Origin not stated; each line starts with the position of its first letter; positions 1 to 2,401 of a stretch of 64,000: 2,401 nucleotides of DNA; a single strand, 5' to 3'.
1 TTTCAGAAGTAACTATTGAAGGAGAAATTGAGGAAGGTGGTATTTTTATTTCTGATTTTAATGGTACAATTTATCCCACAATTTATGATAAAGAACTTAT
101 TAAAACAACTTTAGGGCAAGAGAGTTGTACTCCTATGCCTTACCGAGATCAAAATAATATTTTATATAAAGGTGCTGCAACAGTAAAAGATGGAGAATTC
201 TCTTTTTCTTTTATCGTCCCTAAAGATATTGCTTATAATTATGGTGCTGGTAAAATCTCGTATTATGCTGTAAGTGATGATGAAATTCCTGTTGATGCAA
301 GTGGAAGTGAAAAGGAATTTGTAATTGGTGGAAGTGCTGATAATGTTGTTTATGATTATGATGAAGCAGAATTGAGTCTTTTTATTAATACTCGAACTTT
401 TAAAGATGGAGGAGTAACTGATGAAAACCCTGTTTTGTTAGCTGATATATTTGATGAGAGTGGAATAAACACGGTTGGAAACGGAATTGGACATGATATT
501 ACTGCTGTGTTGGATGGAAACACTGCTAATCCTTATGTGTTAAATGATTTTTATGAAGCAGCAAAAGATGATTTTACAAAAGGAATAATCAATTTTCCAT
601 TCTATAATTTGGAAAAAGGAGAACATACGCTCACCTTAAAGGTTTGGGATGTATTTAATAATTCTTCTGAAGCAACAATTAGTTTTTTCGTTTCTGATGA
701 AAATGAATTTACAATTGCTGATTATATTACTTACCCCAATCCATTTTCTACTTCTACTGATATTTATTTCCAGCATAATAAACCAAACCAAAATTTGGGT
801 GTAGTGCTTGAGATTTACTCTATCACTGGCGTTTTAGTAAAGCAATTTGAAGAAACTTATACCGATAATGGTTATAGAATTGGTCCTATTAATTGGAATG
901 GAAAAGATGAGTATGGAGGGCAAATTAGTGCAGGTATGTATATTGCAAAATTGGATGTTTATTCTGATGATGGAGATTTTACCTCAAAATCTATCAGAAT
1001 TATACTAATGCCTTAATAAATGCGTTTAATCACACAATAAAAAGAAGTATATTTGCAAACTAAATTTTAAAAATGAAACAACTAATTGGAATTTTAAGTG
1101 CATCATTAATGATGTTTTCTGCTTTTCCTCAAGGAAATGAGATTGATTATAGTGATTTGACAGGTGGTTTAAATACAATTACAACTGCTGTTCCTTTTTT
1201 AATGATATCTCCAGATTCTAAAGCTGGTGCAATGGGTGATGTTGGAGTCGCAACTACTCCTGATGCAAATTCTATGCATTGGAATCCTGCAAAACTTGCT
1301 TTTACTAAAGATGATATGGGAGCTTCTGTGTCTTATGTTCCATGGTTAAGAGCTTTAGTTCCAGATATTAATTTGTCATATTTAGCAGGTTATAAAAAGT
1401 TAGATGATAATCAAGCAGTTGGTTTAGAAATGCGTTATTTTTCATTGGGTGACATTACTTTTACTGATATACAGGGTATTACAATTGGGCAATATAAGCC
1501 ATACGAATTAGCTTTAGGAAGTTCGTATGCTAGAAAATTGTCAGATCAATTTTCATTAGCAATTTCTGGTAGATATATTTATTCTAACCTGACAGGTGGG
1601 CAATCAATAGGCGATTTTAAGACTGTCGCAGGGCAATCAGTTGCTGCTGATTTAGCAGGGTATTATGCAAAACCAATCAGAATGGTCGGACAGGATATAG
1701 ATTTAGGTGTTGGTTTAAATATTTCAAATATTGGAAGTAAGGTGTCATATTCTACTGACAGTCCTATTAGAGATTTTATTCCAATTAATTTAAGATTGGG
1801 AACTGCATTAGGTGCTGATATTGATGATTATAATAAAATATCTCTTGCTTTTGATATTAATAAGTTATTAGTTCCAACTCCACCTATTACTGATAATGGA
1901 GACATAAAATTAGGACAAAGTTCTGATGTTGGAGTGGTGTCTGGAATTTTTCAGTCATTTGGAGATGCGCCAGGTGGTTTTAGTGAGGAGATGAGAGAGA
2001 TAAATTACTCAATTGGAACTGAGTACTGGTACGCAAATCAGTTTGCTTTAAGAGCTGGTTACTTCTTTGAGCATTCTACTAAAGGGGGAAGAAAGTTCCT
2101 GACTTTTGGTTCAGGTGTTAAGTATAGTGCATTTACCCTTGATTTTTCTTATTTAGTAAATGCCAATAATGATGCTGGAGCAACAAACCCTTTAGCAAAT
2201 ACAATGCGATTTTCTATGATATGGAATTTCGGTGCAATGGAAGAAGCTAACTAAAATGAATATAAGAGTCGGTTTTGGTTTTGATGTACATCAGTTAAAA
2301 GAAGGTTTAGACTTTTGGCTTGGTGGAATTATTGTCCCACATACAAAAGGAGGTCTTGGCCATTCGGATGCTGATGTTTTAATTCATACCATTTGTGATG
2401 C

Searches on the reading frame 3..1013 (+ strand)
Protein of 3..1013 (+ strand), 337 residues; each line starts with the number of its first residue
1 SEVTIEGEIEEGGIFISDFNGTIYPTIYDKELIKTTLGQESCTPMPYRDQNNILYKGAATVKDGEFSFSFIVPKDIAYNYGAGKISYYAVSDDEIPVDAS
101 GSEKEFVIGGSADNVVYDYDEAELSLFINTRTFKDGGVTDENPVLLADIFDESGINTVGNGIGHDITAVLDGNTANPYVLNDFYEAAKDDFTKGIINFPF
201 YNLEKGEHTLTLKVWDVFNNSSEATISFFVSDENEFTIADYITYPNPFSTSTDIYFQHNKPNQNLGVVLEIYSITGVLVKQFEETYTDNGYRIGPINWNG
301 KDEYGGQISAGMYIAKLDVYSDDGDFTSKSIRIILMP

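Call 18: search_protein_families(library=ncbifam, proteins=[window:3-1013:+], max_evalue=10)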
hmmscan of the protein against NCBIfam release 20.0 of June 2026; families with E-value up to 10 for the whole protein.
window:3-1013:+ (337 aa): 4 families
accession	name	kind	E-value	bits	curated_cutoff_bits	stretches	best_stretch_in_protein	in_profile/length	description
NF033707.1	T9SS_sortase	equivalog_domain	3.9e-116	389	420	1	1-335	760-1094/1095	type IX secretion system sortase PorU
TIGR04183.1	Por_Secre_tail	domain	8.7e-07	28.8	23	1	244-329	2-68/72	T9SS type A sorting domain-containing protein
NF009452.0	PRK12812.1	equivalog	0.00055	19.2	258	1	252-324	141-211/289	flagellar basal body rod modification protein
NF009453.0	PRK12813.1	equivalog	0.098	12.2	264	1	293-331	147-185/223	flagellar basal body rod modification protein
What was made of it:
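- Checked: The 'four full CTDs elsewhere' are also confirmed: three cargo proteins plus PorU's own CTD pass TIGR04183 (call 18).
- It occurs in genomes with T9SS genes and long CTDs (call 18).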

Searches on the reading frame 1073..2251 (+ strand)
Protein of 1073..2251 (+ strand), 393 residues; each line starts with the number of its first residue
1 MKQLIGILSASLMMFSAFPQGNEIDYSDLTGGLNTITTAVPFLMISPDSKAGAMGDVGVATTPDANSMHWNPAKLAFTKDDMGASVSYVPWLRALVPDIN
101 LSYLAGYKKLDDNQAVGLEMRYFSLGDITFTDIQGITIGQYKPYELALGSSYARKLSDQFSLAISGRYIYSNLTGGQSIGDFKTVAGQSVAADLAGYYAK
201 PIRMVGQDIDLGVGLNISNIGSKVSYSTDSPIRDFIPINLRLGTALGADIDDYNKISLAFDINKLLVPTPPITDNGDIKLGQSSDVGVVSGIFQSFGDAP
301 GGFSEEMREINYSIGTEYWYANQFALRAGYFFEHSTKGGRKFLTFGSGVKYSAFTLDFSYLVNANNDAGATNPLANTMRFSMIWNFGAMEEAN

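Call 18: search_protein_families(library=ncbifam, proteins=[window:1073-2251:+], max_evalue=10)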
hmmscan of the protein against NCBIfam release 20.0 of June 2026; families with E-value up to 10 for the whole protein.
window:1073-2251:+ (393 aa): 5 families
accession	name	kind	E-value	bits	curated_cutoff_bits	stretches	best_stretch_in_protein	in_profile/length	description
NF033710.1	T9SS_OM_PorV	equivalog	9.8e-147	488.9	250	1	32-386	18-367/367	type IX secretion system outer membrane channel protein PorV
NF033709.1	PorV_fam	subfamily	1.1e-126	422.9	90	1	37-386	1-326/326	PorV/PorQ family protein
NF033711.1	T9SS_PorQ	equivalog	2.2e-20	73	220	2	38-244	24-209/335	type IX secretion system protein PorQ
NF052325.1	PorVQ2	equivalog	5.7e-08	32.1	325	1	42-172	29-166/354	putative type IX sorting system protein PorV2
NF050080.1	pilus_FilD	exception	0.08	11.2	970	1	38-76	18-56/549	putative pilus system OmpP1/FadL family transporter FilD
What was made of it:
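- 3..2254 (+): Context: C-terminal part of the T9SS sortase PorU (3-1016) and the shuttle/outer-membrane protein PorV (1073-2254). NF033710 488.9 bits, cutoff 250 (call 18).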
